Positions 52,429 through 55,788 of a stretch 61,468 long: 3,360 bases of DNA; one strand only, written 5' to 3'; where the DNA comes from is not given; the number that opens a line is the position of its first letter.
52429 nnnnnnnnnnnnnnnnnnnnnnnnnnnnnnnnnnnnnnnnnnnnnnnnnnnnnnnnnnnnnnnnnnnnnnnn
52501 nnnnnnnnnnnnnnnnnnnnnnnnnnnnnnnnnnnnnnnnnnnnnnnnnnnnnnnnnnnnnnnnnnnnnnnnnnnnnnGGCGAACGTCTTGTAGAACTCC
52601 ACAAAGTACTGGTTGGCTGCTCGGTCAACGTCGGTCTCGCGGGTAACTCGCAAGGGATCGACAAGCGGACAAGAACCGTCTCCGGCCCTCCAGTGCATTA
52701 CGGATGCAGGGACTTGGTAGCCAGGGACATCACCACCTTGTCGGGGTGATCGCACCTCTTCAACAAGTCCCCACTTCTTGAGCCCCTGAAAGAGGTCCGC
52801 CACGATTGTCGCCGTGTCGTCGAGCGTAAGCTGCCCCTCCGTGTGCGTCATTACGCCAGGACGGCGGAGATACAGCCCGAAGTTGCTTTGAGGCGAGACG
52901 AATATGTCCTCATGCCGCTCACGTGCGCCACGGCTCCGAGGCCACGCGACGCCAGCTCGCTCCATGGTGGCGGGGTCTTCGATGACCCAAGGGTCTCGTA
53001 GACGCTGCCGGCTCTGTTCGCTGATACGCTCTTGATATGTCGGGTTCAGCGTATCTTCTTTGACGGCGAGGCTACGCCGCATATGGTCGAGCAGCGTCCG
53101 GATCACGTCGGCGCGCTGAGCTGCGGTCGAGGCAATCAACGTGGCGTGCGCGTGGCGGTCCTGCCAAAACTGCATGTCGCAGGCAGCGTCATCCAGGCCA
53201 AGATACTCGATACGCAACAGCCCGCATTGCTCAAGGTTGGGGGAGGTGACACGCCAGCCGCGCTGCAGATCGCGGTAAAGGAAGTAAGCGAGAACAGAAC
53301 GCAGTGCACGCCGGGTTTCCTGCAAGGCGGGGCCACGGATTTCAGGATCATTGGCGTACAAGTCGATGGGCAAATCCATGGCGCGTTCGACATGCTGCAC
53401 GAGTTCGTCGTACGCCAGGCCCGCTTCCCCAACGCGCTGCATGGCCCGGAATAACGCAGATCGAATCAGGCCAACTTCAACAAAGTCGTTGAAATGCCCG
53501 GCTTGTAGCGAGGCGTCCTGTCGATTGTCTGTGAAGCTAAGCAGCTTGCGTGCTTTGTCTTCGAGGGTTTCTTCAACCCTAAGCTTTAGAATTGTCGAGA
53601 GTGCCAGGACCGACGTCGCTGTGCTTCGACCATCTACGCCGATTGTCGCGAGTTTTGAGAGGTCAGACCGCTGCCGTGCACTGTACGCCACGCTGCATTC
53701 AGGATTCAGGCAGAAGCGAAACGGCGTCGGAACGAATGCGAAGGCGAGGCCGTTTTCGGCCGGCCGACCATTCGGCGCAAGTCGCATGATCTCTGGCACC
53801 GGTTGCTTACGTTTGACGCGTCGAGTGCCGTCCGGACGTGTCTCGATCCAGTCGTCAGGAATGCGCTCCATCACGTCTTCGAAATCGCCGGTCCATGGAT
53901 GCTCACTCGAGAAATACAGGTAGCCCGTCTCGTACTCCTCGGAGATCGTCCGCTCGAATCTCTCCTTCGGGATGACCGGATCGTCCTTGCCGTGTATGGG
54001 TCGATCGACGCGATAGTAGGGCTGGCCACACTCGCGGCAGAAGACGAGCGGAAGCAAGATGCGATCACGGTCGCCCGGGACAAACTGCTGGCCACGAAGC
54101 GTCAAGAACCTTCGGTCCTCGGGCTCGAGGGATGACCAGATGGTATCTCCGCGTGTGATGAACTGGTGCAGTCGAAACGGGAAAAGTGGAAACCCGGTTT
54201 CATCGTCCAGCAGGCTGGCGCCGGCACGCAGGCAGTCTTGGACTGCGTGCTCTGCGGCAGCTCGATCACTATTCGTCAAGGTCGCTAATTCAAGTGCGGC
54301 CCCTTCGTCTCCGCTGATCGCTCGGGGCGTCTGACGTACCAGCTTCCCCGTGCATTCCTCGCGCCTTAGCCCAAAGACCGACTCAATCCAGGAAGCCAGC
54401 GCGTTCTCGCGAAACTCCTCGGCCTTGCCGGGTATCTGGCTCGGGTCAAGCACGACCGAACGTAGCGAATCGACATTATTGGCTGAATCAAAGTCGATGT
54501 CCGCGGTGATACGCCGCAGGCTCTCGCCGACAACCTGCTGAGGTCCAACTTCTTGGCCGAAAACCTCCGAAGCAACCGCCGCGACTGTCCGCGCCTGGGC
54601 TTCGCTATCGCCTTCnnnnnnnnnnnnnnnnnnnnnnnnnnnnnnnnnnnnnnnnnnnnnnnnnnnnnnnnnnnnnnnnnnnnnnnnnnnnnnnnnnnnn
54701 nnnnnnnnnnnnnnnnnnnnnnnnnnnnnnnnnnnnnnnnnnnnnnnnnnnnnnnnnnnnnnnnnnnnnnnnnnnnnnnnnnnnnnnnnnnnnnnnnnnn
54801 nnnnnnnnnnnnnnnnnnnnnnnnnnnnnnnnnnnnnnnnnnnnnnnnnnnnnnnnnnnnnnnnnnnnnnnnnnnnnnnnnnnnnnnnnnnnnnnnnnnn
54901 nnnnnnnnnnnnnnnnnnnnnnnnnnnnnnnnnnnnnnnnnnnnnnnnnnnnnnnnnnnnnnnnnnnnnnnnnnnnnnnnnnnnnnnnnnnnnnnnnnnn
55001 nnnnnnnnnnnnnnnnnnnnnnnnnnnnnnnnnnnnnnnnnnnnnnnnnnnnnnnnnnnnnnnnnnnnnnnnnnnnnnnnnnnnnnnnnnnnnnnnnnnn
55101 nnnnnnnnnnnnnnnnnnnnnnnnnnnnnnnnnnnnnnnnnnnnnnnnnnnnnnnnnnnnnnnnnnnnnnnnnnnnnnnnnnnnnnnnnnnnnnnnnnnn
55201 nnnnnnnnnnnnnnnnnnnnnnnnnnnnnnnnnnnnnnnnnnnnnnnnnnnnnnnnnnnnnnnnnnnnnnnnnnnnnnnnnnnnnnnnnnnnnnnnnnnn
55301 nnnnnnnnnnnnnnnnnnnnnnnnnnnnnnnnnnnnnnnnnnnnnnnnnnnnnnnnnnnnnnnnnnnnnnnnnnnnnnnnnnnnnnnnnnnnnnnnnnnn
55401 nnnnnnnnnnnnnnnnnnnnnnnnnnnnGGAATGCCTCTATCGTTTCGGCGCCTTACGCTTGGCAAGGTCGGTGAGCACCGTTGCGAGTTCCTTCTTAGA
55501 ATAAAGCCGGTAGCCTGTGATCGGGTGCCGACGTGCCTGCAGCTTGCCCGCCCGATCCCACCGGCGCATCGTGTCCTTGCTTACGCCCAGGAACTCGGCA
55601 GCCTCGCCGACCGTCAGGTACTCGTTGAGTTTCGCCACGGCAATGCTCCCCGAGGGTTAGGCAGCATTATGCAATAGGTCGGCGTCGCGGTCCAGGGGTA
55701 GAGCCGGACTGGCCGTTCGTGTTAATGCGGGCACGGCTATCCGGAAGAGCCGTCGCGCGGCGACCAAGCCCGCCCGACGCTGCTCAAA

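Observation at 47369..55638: DISARM class-1-like set with a DrmA-DrmB-endonuclease triple fusion and no PLD DrmC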

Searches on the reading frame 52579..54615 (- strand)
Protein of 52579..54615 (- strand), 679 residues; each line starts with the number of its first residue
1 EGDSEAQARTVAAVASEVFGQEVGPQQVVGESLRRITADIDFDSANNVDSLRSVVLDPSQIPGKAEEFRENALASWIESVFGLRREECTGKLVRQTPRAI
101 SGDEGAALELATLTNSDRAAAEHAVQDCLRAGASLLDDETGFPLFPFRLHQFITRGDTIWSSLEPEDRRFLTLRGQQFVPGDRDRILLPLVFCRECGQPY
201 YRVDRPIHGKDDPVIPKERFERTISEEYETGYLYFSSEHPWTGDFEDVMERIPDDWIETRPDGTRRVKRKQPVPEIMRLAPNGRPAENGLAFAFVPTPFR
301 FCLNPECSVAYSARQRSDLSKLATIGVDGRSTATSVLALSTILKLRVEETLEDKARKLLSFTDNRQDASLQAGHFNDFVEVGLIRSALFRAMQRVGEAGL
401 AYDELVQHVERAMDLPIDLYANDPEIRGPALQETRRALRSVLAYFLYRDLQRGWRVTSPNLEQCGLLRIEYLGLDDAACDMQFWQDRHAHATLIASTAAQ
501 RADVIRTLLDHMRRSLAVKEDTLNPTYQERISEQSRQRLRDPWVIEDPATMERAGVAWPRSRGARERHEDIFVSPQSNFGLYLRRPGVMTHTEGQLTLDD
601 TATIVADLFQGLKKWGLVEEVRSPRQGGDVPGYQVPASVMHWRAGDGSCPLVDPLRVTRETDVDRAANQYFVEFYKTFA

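Call 72: predict_structure(alignment_id=A4)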
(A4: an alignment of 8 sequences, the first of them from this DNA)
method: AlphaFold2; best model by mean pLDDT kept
length: 679 residues; sequences in the alignment: 8
mean_pLDDT: 67.8   pTM: 0.43
mean pLDDT of the five models: 67.8, 67.5, 65.8, 65.4, 65.1
residues with pLDDT >= 90: 57; 70-90: 310; 50-70: 162; < 50: 150
segments of 3 or more residues with pLDDT < 50: 146-157, 312-349, 357-378, 425-427, 451-454, 516-571
pLDDT, mean of each block of 10 residues (from residue 1): 69 75 74 73 89 88 85 88 70 68 84 92 87 73 50 43 82 57 78 67 79 74 65 88 84 84 83 87 89 81 74 39 28 37 47 47 33 42 72 84 80 65 48 57 57 50 79 88 88 90 90 52 36 36 33 28 36 68 83 75 87 81 58 71 82 67 58 64
secondary structure, 60 per line:
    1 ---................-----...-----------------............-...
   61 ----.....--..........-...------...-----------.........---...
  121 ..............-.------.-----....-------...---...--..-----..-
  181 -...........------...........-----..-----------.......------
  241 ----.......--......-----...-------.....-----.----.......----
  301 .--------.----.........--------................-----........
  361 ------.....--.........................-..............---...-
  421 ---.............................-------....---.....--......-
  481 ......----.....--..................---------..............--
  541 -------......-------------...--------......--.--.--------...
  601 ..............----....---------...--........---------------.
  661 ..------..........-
elements in order (helices of 4 or more, strands of 3 or more residues): H4-19 H45-56 H65-69 H72-81 E83-85 E92-94 H106-114 H118-134 H149-152 E160-162 E182-192 E199-206 E228-234 H245-251 E257-259 E265-267 E275-279 E290-296 H315-323 H332-347 H353-360 H367-371 H374-398 H402-413 H424-452 H460-463 E467-471 H474-479 H481-486 H491-495 H498-515 H525-538 H548-553 H578-583 H598-614 E619-622 E632-634 E640-644 H669-678

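Call 74: fold_search(model_id=the predicted structure, library=pdb)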
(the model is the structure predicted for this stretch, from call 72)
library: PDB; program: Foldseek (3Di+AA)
matches with E <= 10: 92; with E <= 0.001: 0
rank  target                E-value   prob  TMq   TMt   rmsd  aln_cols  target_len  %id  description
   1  6rrp_A                4.8e-01  0.02  0.08  0.09  23.2       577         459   12  Crystal structure of tyrosinase PvdP from Pseudomonas aeruginosa bound to copper and phenylthiourea (released 2020-04-15)
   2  8xb5_A                1.4e+00  0.02  0.08  0.10  26.0       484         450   10  Portal protein of SH-Ab15497 (released 2024-12-11)
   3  8d2m_A                1.7e+00  0.02  0.05  0.10  13.8       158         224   12  Covalent Schiff base complex of YedK C2A and abasic DNA (released 2023-04-12)
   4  6kbz_H                2.0e+00  0.02  0.04  0.09  14.2       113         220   11  Crystal structure of yedK with ssDNA containing a tetrahydrofuran abasic site (released 2019-07-10)
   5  6rrr_A                2.0e+00  0.01  0.09  0.11  22.8       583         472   12  Crystal structure of the tyrosinase PvdP from Pseudomonas aeruginosa (released 2020-04-15)
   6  2zsg_A                2.3e+00  0.06  0.05  0.09  17.9       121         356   13  Crystal structure of X-Pro aminopeptidase from Thermotoga maritima MSB8 (released 2008-10-14)
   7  5wfi_B                2.4e+00  0.02  0.06  0.09  18.9       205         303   12  X-ray structure of MHV PLP2 (Cys1716Ser) catalytic mutant in complex with free ubiquitin (released 2018-08-01)
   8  6kbz_D                2.5e+00  0.01  0.04  0.09  14.4       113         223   11  Crystal structure of yedK with ssDNA containing a tetrahydrofuran abasic site (released 2019-07-10)
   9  6yky_B                2.8e+00  0.02  0.06  0.11  19.7       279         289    9  Biochemical, Cellular and Structural Characterization of Novel ERK3 Inhibitors (released 2020-09-23)
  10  9vdm                  2.8e+00  0.01  0.07  0.05  27.9       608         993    9  Cryo-EM structure of human ATP9A (AMPPCP) E2P state open form (released 2025-09-03)
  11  6nuh_A                3.1e+00  0.01  0.04  0.09  14.3       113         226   11  Non-covalent DNA-protein complex between E. coli YedK and ssDNA containing an abasic site analog (released 2019-06-26)
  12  7cml_B                3.2e+00  0.02  0.08  0.13  23.1       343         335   11  The Crystal Structure of human JNK2 from Biortus. (released 2020-08-12)
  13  4u79                  3.5e+00  0.02  0.08  0.13  20.7       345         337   10  Crystal structure of human JNK3 in complex with a benzenesulfonamide inhibitor. (released 2014-10-08)
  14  5kpl_B                3.9e+00  0.02  0.05  0.09  18.2       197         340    6  Glycogen Synthase Kinase 3 beta Complexed with BRD0705 (released 2018-03-14)
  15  6kcq_B                3.9e+00  0.01  0.04  0.09  14.4       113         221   11  Crystal structure of yedK with ssDNA containing an abasic site (released 2019-07-10)
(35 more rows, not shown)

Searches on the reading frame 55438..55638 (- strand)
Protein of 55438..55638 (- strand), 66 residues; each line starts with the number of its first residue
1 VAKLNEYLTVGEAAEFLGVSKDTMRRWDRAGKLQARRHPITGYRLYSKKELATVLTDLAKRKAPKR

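Call 5: search_protein_families(library=padloc, proteins=[window:55438-55638:-], max_evalue=0.01)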
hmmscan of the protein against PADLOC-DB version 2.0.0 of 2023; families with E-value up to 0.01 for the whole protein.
window:55438-55638:- (66 aa): 2 families
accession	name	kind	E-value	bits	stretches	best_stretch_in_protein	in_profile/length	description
PDLC04133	mad1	-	3.4e-12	44.5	1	6-51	4-47/60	mads_1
PDLC03348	MTase_II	-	0.0017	15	1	6-35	9-39/727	Type II methyltransferase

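Call 6: search_protein_families(library=pfam, proteins=[window:55438-55638:-], max_evalue=0.01)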
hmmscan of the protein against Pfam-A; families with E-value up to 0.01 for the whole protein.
window:55438-55638:- (66 aa): 6 families
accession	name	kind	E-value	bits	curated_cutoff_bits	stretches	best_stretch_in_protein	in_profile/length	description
PF00376.29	MerR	-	2.8e-11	43.5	28.2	1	9-46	1-38/38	MerR family regulatory protein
PF12728.13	HTH_17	-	3.4e-11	43.7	27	1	7-55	1-47/51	Helix-turn-helix domain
PF13411.12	MerR_1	-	9e-08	32.6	21.6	1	9-54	2-46/69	MerR HTH family regulatory protein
PF08220.18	HTH_DeoR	-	0.0023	18.1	21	1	6-26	13-33/57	DeoR-like helix-turn-helix domain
PF13551.12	HTH_29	-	0.0034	17.9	28.1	1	4-27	8-32/64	Winged helix-turn helix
PF21321.3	HTH_66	-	0.0041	17.9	24.3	1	9-47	4-43/83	Putative DNA-binding HTH domain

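Call 7: search_protein_families(library=ncbifam, proteins=[window:55438-55638:-], max_evalue=0.001)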
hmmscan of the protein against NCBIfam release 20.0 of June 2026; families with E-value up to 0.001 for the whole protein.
window:55438-55638:- (66 aa): 9 families
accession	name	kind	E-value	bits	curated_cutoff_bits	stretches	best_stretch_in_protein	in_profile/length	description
TIGR01764.1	excise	domain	1.4e-08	35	28.8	1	7-37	1-31/49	excisionase family DNA-binding protein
NF033787.1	HTH_BldC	subfamily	1.3e-06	28.1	77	1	7-54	2-48/49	BldC family transcriptional regulator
TIGR02051.1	MerR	equivalog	1.4e-05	25.3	150.85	1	9-53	1-45/124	mercury resistance transcriptional regulator MerR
NF033518.0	transpos_IS607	equivalog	1.7e-05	24.4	110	1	12-60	2-49/187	IS607 family transposase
NF007069.0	PRK09514.1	equivalog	4.6e-05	23.4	143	1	9-54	3-48/141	Zn(2+)-responsive transcriptional regulator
NF047375.1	HeatShock_HspR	equivalog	7.9e-05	22.6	105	1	7-53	3-48/92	heat shock protein transcriptional repressor HspR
TIGR02043.1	ZntR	equivalog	0.00011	22.3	167.95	1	8-54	2-48/131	Zn(2+)-responsive transcriptional regulator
NF053782.1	ChlnTransRegdde3219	equivalog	0.00015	21.4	450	1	5-54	4-53/278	choline utilization transcriptional activator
TIGR03453.1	partition_RepA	equivalog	0.00021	20.3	348.45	1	8-63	34-89/387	plasmid partitioning protein RepA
